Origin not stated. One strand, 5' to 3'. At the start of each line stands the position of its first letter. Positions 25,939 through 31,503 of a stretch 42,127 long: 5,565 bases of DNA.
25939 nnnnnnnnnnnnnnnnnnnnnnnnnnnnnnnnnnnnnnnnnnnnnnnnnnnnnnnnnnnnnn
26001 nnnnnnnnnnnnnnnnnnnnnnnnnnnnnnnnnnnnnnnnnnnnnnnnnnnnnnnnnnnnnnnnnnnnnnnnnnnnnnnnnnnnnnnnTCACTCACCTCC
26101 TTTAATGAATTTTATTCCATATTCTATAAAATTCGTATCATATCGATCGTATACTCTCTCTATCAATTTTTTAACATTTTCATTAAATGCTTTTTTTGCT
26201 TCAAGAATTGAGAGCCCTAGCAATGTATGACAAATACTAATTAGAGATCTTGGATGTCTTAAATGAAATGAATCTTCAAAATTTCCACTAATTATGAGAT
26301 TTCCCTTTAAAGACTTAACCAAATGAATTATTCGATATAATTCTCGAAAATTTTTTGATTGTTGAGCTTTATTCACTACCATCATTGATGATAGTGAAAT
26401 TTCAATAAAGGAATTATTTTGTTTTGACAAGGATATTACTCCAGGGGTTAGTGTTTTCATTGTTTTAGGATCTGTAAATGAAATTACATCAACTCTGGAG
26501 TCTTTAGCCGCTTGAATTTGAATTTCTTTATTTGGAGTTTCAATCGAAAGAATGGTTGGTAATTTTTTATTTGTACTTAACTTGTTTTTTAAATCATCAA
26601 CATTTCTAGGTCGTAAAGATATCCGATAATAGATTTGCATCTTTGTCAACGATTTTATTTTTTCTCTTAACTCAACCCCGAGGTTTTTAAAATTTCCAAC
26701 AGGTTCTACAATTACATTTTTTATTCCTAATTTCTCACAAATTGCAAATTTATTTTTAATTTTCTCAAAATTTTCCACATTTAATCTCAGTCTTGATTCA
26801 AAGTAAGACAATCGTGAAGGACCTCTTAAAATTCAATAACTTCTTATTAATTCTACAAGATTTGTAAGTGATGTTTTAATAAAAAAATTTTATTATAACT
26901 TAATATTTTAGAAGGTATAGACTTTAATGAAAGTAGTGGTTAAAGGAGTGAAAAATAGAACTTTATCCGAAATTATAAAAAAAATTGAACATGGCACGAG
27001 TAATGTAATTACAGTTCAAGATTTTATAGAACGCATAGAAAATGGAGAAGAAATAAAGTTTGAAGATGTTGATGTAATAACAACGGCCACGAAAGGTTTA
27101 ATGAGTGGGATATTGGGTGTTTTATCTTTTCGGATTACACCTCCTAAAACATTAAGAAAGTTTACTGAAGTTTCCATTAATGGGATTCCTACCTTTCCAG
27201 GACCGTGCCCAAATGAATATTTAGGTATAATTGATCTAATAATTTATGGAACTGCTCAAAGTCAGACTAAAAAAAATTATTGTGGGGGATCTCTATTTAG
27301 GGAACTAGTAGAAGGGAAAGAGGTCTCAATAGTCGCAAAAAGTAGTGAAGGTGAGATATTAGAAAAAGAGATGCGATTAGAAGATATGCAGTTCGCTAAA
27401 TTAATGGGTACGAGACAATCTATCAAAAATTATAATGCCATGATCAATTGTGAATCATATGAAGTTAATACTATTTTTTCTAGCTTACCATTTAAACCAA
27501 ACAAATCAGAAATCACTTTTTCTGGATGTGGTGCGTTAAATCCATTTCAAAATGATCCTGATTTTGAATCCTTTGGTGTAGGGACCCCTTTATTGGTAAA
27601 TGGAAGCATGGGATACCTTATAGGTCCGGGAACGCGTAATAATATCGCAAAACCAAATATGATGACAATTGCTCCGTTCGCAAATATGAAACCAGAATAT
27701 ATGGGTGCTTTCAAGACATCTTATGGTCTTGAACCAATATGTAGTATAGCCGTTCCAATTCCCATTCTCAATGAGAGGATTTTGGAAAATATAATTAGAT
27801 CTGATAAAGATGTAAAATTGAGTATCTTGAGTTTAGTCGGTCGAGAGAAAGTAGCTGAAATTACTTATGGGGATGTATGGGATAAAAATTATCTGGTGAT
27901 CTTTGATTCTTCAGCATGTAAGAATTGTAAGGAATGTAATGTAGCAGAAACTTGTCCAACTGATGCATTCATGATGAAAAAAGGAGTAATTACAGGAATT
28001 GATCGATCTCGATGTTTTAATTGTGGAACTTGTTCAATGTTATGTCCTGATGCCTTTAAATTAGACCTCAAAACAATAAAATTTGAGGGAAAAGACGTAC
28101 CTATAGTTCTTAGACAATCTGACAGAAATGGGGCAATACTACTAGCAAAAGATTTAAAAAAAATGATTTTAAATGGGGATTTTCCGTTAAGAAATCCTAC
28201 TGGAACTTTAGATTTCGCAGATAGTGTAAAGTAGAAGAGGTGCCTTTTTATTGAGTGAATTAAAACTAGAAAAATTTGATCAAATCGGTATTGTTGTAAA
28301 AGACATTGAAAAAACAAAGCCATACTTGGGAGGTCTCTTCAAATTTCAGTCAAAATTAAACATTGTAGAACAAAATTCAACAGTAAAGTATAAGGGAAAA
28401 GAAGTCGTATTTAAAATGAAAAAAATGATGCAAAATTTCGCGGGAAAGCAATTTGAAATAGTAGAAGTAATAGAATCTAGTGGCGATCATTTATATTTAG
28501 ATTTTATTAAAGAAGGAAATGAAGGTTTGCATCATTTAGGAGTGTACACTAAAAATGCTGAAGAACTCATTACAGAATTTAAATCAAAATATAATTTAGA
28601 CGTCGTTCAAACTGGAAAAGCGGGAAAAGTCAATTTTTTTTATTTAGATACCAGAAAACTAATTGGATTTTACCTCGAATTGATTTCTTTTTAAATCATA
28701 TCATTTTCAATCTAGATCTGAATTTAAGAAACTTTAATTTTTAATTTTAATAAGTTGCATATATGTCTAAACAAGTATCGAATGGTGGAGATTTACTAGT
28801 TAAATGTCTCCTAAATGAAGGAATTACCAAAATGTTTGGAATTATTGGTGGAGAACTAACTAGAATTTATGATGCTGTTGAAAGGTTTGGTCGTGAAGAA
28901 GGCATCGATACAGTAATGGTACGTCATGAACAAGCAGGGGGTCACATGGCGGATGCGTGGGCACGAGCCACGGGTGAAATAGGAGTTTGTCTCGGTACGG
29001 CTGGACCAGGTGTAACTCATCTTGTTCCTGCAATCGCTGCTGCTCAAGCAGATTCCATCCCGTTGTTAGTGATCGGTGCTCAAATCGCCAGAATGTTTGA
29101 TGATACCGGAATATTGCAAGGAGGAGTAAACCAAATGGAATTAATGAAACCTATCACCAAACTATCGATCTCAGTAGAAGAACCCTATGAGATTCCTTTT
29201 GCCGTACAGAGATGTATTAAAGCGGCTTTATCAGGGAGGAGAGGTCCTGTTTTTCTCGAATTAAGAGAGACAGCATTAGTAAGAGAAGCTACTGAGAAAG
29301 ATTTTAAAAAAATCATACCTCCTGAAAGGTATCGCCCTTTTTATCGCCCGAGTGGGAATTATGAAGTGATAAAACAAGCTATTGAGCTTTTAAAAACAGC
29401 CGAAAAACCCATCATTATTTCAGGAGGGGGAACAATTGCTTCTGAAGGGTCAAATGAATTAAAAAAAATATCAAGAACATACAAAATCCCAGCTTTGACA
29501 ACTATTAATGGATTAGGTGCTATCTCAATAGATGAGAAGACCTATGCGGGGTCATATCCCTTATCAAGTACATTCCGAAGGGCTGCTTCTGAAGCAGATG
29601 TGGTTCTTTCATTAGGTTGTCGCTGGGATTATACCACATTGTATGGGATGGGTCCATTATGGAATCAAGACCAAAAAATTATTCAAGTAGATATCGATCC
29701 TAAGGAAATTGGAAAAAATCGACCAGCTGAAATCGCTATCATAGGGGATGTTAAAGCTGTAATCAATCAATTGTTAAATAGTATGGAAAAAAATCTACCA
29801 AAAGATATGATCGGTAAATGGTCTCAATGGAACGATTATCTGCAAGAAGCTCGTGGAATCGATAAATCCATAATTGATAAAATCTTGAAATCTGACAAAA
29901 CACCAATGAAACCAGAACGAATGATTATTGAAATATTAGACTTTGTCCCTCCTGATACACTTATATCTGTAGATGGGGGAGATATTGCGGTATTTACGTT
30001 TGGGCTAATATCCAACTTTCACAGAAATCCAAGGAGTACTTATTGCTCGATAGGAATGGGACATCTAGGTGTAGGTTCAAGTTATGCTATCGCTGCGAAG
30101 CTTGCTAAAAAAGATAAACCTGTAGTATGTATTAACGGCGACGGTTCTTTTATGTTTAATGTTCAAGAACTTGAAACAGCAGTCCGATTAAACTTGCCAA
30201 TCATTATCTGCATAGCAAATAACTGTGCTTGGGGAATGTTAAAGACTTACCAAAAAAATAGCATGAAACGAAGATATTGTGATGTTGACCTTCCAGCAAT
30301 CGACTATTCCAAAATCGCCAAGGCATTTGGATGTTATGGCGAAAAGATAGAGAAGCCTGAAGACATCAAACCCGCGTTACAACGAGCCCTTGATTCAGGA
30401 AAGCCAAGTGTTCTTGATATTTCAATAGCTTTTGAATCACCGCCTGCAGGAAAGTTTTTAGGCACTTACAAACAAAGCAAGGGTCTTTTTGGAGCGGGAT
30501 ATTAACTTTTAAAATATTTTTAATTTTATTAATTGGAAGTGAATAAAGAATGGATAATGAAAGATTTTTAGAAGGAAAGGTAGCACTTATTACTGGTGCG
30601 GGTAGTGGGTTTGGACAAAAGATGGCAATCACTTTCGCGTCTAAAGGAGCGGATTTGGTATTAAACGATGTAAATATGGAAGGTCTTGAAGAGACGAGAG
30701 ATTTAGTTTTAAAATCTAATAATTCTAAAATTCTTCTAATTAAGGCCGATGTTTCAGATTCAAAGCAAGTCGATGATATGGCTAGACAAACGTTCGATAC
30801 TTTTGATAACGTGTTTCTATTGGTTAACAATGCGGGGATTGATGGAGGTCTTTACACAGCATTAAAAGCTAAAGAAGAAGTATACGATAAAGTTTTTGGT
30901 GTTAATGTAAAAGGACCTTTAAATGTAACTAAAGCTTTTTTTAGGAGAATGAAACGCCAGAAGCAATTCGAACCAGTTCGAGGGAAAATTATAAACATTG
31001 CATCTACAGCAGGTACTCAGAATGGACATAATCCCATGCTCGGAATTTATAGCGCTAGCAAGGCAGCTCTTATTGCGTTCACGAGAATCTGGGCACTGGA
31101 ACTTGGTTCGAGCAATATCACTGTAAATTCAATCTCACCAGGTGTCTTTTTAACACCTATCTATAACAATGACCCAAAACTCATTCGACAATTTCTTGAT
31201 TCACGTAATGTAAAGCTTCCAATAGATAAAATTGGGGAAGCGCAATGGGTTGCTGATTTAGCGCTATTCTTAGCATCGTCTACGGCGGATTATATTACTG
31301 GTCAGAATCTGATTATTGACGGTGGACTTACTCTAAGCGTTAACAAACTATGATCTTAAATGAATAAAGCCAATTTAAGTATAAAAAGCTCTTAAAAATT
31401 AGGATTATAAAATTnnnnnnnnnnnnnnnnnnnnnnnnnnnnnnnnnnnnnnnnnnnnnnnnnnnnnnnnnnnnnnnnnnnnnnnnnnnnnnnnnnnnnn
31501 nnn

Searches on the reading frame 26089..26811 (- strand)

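Call 21: search_protein_families(library=pfam, proteins=[window:26089-26811:-])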
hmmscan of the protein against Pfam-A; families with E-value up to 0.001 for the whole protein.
window:26089-26811:- (240 aa): 1 family
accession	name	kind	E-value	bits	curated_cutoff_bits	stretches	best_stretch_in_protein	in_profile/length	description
PF01876.22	RNase_P_p30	-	7.4e-17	61.9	35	1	20-212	17-214/214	RNase P subunit p30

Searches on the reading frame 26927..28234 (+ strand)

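Call 21: search_protein_families(library=pfam, proteins=[window:26927-28234:+])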
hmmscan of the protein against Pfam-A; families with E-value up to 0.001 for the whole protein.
window:26927-28234:+ (435 aa): 7 families
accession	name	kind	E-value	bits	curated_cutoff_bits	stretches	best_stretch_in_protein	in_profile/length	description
PF01837.22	HcyBio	-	2.9e-83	280.1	26.2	1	26-421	2-349/349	Homocysteine biosynthesis enzyme, sulfur-incorporation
PF12797.12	Fer4_2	-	7.8e-05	22.8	24.5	0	358-374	5-21/22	4Fe-4S binding domain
PF12838.12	Fer4_7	-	0.00017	22.4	27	1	331-374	2-49/52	4Fe-4S dicluster domain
PF12837.12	Fer4_6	-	0.0002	21.6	25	0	325-348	3-24/24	4Fe-4S binding domain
PF00037.32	Fer4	-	0.00024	21.2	21.1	0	358-374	3-19/24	4Fe-4S binding domain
PF13237.11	Fer4_10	-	0.00026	21.3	25.5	0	324-374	2-53/53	4Fe-4S dicluster domain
PF13370.11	Fer4_13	-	0.0004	21.5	24.5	1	358-382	1-25/58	4Fe-4S single cluster domain of Ferredoxin I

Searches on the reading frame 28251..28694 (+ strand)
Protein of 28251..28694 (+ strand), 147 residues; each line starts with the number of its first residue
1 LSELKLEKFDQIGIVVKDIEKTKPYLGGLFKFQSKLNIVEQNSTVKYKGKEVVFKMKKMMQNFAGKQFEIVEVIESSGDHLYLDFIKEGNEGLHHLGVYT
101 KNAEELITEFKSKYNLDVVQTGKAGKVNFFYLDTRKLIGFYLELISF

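Call 21: search_protein_families(library=pfam, proteins=[window:28251-28694:+])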
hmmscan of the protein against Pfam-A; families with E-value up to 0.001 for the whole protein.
window:28251-28694:+ (147 aa): 1 family
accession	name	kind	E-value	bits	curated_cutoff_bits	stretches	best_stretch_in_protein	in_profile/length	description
PF13669.12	Glyoxalase_4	-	1.9e-09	38.2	27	1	10-113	1-89/109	Glyoxalase/Bleomycin resistance protein/Dioxygenase superfamily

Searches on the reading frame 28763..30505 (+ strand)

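Call 21: search_protein_families(library=pfam, proteins=[window:28763-30505:+])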
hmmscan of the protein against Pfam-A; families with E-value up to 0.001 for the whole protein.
window:28763-30505:+ (580 aa): 3 families
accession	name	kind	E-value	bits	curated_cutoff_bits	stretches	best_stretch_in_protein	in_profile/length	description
PF02775.26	TPP_enzyme_C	-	1.3e-39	135.9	21.9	1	421-553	16-151/151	Thiamine pyrophosphate enzyme, C-terminal TPP binding domain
PF00205.28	TPP_enzyme_M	-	6.6e-36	123.5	30.4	1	203-337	1-137/137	Thiamine pyrophosphate enzyme, central domain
PF02776.23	TPP_enzyme_N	-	1.3e-33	115.7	26.8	1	7-127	2-119/119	Thiamine pyrophosphate enzyme, N-terminal TPP binding domain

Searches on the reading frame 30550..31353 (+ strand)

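Call 21: search_protein_families(library=pfam, proteins=[window:30550-31353:+])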
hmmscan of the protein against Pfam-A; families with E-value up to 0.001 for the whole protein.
window:30550-31353:+ (267 aa): 3 families
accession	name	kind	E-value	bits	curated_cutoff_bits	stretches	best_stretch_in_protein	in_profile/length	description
PF13561.12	adh_short_C2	-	2.3e-52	178.3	27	1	16-261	1-236/236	Enoyl-(Acyl carrier protein) reductase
PF00106.31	adh_short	-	8.2e-48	162.9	26.6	1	10-207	1-189/195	short chain dehydrogenase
PF08659.16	KR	-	1.2e-06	29.1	22.6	1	12-131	3-124/180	KR domain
